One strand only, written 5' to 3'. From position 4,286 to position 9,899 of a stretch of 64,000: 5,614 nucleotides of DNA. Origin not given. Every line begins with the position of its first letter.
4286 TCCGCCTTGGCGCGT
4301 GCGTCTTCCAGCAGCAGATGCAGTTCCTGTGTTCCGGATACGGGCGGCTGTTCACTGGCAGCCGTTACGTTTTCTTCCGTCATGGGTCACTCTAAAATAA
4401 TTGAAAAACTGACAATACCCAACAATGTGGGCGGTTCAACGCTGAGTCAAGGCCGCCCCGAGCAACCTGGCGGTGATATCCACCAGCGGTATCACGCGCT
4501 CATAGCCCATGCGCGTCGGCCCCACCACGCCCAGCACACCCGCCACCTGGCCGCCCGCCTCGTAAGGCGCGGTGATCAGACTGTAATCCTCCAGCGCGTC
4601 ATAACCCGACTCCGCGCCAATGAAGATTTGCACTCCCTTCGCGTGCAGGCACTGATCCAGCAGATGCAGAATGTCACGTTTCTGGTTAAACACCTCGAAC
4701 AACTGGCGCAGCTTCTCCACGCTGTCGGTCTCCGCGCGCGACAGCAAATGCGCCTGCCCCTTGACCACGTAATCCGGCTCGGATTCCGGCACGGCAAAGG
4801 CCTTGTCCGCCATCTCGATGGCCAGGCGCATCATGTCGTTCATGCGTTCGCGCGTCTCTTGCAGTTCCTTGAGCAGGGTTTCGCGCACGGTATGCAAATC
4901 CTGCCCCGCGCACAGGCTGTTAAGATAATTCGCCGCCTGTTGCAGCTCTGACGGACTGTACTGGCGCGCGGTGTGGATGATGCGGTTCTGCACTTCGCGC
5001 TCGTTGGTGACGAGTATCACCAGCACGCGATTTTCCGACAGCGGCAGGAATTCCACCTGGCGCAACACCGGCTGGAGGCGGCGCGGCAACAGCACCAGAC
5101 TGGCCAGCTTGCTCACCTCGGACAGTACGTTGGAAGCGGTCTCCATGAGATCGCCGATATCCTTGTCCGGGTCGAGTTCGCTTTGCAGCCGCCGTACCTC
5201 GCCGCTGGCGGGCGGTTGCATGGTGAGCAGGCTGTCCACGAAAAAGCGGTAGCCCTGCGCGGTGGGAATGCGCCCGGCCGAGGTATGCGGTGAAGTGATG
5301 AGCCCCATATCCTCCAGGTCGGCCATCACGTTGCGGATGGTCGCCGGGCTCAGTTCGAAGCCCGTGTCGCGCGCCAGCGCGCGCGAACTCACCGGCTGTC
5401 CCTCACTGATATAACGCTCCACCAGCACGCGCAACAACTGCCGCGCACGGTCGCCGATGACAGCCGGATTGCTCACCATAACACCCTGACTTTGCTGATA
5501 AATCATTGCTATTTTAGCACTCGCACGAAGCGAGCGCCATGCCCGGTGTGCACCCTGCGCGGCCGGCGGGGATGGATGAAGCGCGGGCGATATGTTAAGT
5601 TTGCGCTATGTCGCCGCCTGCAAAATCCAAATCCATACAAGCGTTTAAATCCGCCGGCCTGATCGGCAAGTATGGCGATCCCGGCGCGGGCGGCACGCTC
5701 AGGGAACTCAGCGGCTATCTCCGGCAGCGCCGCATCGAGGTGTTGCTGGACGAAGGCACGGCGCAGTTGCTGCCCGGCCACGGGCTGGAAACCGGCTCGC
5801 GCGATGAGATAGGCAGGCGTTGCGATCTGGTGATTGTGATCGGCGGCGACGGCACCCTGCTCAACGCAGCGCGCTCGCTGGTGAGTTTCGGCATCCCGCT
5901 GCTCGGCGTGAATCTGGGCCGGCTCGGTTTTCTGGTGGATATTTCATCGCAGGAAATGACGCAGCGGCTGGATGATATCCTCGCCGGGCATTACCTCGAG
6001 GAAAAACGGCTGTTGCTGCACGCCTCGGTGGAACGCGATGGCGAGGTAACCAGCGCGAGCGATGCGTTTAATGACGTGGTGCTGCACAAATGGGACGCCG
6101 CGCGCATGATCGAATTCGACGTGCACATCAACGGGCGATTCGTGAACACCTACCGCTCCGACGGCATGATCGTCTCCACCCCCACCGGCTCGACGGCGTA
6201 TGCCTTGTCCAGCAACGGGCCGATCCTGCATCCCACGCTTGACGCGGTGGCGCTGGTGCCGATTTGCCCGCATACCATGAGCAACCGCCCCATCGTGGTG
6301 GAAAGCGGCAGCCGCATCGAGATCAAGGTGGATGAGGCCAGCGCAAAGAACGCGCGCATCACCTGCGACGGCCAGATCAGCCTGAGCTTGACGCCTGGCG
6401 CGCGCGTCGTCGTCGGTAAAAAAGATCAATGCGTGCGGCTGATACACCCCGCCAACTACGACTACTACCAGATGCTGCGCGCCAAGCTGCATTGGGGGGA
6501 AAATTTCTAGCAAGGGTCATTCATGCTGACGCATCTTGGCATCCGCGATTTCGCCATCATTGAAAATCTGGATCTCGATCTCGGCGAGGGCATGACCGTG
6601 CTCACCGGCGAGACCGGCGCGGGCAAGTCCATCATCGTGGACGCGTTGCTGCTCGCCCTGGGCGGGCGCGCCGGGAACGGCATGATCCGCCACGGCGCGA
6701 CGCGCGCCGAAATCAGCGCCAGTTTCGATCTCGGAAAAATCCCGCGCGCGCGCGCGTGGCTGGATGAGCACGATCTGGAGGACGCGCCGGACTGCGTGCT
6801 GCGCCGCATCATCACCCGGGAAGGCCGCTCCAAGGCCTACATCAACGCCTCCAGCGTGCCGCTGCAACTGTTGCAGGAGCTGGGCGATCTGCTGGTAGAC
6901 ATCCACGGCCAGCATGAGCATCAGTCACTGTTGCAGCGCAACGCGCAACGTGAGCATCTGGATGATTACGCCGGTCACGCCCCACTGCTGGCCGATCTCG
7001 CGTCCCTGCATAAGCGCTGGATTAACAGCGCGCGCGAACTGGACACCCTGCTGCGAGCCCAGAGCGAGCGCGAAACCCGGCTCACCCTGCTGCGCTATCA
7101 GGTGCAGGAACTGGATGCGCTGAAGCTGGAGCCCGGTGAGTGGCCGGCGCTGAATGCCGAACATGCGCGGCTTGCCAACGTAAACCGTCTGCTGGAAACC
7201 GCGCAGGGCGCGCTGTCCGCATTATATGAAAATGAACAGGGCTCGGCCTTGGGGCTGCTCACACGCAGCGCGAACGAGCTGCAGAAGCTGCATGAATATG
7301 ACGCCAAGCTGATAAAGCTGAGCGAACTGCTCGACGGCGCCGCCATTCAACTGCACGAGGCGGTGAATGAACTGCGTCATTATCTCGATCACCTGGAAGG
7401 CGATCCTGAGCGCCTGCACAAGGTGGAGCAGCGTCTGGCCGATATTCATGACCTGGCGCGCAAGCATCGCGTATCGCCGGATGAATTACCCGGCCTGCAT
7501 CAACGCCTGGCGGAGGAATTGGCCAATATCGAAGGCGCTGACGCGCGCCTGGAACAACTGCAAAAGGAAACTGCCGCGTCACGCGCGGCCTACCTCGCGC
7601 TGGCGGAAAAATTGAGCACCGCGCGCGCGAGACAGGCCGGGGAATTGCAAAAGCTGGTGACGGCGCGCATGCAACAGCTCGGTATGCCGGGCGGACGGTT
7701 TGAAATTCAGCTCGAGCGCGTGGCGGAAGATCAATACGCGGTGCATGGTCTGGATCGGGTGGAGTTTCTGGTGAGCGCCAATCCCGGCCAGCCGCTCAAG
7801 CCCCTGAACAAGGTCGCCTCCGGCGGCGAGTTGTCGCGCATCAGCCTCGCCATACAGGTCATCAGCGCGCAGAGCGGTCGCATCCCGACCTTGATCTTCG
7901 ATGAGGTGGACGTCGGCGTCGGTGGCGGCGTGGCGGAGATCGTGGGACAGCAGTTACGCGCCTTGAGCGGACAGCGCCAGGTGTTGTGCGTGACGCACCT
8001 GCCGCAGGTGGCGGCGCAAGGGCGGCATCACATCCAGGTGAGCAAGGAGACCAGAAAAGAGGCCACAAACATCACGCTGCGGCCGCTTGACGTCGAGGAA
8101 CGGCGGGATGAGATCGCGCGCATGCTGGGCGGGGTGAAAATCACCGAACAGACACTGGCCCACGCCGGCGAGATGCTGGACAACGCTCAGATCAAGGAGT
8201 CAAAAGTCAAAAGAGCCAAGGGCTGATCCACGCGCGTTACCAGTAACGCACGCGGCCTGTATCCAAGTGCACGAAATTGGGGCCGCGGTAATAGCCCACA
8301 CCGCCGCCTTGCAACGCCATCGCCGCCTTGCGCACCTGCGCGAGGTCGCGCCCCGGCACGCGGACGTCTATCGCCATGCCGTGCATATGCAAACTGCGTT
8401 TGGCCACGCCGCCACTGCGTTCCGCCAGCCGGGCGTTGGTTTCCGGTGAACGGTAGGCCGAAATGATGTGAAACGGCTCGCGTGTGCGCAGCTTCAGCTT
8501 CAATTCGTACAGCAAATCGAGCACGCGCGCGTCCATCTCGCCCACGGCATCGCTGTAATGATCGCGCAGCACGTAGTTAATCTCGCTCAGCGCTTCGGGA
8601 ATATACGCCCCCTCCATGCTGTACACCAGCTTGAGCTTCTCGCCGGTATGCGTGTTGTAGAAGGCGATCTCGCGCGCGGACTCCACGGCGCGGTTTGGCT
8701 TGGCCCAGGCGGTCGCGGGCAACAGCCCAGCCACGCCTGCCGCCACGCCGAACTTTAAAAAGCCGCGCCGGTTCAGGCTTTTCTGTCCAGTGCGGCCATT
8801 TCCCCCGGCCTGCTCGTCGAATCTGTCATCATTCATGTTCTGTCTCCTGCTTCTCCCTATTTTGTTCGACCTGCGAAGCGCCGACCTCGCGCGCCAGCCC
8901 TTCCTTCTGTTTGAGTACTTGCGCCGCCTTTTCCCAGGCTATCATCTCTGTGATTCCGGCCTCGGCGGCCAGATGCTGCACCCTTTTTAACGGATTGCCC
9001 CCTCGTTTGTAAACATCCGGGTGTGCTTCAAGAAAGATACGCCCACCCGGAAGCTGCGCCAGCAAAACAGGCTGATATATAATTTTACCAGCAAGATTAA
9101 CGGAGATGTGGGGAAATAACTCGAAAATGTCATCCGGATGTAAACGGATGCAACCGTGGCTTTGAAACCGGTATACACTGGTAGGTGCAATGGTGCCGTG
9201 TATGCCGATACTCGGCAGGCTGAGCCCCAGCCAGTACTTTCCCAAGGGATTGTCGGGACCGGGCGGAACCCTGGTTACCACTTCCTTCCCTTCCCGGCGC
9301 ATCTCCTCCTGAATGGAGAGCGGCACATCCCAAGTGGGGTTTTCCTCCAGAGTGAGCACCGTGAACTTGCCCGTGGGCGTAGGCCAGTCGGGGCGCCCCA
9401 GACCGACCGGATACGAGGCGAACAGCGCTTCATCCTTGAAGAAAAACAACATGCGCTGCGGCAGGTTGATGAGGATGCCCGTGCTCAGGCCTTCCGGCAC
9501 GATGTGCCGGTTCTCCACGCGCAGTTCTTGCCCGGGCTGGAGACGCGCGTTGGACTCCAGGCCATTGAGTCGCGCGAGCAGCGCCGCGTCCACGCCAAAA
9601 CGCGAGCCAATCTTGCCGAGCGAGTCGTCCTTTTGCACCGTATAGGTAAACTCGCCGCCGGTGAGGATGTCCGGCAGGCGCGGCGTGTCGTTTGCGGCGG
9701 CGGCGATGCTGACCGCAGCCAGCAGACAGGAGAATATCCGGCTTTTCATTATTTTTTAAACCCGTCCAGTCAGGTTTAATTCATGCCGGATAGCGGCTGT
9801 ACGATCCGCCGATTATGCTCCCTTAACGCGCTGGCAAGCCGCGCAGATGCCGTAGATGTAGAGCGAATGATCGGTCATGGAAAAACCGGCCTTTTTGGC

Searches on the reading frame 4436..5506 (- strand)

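Call 41: search_protein_families(library=pfam, proteins=[window:4436-5506:-], max_evalue=0.00001)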
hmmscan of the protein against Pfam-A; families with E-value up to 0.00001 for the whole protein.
window:4436-5506:- (356 aa): 2 families
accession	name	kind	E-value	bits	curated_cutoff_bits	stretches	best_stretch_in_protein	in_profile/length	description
PF01628.27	HrcA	-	3.1e-64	217.3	22.2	1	119-339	2-215/215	HrcA protein C terminal domain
PF03444.21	HrcA_DNA-bdg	-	1.7e-06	28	21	1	21-88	6-72/79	Winged helix-turn-helix transcription repressor, HrcA DNA-binding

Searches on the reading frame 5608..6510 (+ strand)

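Call 41: search_protein_families(library=pfam, proteins=[window:5608-6510:+], max_evalue=0.00001)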
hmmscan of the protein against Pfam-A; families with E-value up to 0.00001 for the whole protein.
window:5608-6510:+ (300 aa): 2 families
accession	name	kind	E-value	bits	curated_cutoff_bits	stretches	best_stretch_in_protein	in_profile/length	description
PF20143.4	NAD_kinase_C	-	2.3e-36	124.7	23.7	1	155-280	2-125/126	ATP-NAD kinase C-terminal domain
PF01513.26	NAD_kinase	-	3e-18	66.8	25.5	1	18-129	3-130/130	ATP-NAD kinase N-terminal domain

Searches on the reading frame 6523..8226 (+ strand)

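Call 41: search_protein_families(library=pfam, proteins=[window:6523-8226:+], max_evalue=0.00001)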
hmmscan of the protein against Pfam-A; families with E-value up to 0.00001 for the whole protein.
window:6523-8226:+ (567 aa): 2 families
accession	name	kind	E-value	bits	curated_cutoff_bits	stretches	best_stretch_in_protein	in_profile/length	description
PF02463.25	SMC_N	-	1.9e-17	63.9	40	1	2-512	2-217/220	RecF/RecN/SMC N terminal domain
PF13476.12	AAA_23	-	5.7e-13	50.4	27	1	5-250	2-177/201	AAA domain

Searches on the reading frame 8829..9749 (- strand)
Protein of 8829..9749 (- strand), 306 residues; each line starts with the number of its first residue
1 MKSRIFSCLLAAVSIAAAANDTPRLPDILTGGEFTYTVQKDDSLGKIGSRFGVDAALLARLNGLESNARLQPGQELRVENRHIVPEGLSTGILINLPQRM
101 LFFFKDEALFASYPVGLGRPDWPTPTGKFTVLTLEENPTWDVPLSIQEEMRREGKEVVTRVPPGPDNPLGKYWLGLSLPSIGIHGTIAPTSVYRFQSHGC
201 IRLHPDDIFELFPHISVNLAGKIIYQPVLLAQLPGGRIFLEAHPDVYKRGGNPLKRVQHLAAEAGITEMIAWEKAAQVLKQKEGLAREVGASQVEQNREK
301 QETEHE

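Call 41: search_protein_families(library=pfam, proteins=[window:8829-9749:-], max_evalue=0.00001)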
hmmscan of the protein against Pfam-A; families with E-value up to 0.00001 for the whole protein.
window:8829-9749:- (306 aa): 2 families
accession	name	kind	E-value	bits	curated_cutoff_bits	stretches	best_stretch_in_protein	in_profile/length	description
PF03734.19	YkuD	-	3e-22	80.2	23.4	1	91-217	3-140/146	L,D-transpeptidase catalytic domain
PF01476.26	LysM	-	1.3e-12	47.8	20.9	1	36-78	1-42/43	LysM domain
